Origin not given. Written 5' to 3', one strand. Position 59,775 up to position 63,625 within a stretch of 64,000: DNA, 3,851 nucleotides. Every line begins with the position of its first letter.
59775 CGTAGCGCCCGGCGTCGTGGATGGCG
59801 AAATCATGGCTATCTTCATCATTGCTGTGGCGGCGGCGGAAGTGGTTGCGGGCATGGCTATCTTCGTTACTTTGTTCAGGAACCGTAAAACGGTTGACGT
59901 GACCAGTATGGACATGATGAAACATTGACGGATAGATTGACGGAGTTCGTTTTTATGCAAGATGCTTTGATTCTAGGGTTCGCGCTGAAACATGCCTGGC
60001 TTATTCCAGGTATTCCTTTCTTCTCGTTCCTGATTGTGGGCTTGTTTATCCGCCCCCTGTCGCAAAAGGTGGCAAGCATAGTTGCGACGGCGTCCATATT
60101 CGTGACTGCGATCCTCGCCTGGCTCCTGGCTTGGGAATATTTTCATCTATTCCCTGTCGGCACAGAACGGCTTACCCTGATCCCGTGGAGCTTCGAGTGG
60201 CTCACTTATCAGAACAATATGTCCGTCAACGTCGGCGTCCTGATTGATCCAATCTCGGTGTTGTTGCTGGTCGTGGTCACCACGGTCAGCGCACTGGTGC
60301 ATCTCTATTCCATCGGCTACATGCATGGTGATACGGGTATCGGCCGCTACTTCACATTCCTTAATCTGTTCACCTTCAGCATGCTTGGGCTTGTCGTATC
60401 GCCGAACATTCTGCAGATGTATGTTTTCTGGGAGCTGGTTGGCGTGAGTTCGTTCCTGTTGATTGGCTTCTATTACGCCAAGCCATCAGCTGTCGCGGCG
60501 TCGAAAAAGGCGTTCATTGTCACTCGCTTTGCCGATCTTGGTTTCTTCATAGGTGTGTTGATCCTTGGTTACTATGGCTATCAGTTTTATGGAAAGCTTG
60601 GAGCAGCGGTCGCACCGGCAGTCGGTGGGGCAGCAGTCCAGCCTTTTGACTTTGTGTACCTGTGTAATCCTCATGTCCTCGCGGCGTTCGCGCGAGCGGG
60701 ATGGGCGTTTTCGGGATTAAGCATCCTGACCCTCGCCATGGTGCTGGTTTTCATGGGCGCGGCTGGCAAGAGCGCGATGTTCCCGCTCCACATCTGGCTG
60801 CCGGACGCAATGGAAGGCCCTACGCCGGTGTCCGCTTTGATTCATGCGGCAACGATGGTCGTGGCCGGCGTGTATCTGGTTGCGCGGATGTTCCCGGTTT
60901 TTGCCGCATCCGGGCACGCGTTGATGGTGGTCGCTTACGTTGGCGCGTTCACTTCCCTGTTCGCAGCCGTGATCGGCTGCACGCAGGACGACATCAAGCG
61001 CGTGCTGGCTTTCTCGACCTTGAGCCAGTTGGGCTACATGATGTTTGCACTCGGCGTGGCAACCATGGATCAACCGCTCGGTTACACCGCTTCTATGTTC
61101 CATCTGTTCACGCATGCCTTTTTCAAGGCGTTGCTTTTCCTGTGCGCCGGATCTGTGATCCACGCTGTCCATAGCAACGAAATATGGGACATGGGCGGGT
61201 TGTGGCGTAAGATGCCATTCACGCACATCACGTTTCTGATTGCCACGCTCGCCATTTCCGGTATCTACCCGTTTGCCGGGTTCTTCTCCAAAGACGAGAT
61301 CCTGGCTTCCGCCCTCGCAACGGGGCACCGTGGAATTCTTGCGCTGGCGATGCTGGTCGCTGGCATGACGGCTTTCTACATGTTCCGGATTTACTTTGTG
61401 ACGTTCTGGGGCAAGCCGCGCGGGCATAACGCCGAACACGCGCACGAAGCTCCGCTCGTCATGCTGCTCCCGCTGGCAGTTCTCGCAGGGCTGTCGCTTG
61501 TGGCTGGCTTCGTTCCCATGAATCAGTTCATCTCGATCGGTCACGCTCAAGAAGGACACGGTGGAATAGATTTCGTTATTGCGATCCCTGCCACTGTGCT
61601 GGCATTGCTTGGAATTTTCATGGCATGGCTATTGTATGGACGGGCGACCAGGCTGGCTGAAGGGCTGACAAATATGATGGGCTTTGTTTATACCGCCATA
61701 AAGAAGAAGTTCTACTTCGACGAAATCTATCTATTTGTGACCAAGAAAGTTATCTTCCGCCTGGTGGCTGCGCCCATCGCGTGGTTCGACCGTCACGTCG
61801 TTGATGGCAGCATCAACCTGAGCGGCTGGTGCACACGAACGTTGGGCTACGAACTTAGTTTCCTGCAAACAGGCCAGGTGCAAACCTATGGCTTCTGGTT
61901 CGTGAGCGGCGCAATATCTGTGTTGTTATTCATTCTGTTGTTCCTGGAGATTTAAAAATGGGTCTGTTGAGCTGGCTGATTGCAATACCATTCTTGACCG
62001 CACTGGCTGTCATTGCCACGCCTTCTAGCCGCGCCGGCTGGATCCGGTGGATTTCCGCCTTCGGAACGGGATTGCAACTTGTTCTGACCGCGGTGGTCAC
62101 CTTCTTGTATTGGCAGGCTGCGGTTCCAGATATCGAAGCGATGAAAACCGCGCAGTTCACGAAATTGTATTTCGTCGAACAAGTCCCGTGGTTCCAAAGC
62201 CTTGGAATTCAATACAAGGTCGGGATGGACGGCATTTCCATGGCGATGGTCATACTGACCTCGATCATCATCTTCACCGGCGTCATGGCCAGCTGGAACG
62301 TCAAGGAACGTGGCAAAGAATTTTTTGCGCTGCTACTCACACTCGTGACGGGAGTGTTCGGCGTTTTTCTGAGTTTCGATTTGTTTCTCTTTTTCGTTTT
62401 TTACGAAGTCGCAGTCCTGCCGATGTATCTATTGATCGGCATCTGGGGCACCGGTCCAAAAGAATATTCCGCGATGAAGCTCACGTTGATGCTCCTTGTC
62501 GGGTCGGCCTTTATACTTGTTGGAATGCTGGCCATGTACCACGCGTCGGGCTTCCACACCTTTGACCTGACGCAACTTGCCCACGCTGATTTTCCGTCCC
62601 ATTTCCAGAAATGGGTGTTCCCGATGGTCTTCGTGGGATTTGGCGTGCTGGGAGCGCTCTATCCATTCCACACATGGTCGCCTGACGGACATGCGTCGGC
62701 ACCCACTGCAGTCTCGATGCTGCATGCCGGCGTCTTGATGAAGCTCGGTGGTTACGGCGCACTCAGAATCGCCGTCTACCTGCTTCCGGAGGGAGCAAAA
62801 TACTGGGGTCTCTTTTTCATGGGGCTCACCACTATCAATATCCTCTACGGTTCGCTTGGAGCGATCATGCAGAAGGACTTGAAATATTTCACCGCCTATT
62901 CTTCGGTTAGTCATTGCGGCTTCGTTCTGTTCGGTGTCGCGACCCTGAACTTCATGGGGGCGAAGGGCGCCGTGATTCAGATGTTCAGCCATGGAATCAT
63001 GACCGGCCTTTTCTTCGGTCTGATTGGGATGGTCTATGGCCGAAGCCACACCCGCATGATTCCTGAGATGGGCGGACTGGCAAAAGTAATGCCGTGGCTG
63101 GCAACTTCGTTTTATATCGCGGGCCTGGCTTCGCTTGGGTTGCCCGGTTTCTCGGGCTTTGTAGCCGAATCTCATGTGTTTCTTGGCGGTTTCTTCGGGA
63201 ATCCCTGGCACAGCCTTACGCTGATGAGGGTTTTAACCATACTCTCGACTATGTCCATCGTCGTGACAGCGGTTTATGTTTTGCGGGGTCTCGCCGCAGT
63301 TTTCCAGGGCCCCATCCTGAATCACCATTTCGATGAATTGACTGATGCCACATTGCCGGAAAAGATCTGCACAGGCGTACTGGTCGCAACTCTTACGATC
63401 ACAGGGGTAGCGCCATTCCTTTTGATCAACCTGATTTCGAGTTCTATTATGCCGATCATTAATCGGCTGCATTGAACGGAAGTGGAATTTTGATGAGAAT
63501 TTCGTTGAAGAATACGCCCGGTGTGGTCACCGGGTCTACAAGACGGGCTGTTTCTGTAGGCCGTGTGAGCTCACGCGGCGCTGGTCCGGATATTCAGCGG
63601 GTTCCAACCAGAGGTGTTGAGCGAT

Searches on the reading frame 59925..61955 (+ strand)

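Call 94: search_protein_families(library=pfam, proteins=[window:59925-61955:+], max_evalue=0.00001)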
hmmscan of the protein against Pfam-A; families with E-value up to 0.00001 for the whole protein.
window:59925-61955:+ (676 aa): 2 families
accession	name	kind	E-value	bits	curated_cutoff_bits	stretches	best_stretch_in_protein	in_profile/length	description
PF00361.26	Proton_antipo_M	-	2.6e-70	237.4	21.5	1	159-479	1-291/294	NADH:quinone oxidoreductase/Mrp antiporter, TM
PF00662.26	Proton_antipo_N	-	7.6e-19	67.8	24.5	1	92-143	1-51/51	NADH-Ubiquinone oxidoreductase (complex I), chain 5 N-terminus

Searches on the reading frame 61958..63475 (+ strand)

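Call 94: search_protein_families(library=pfam, proteins=[window:61958-63475:+], max_evalue=0.00001)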
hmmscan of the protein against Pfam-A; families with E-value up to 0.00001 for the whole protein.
window:61958-63475:+ (505 aa): 1 family
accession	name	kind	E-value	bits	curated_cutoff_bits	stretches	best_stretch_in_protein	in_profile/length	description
PF00361.26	Proton_antipo_M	-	2.5e-61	207.9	21.5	1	140-429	2-293/294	NADH:quinone oxidoreductase/Mrp antiporter, TM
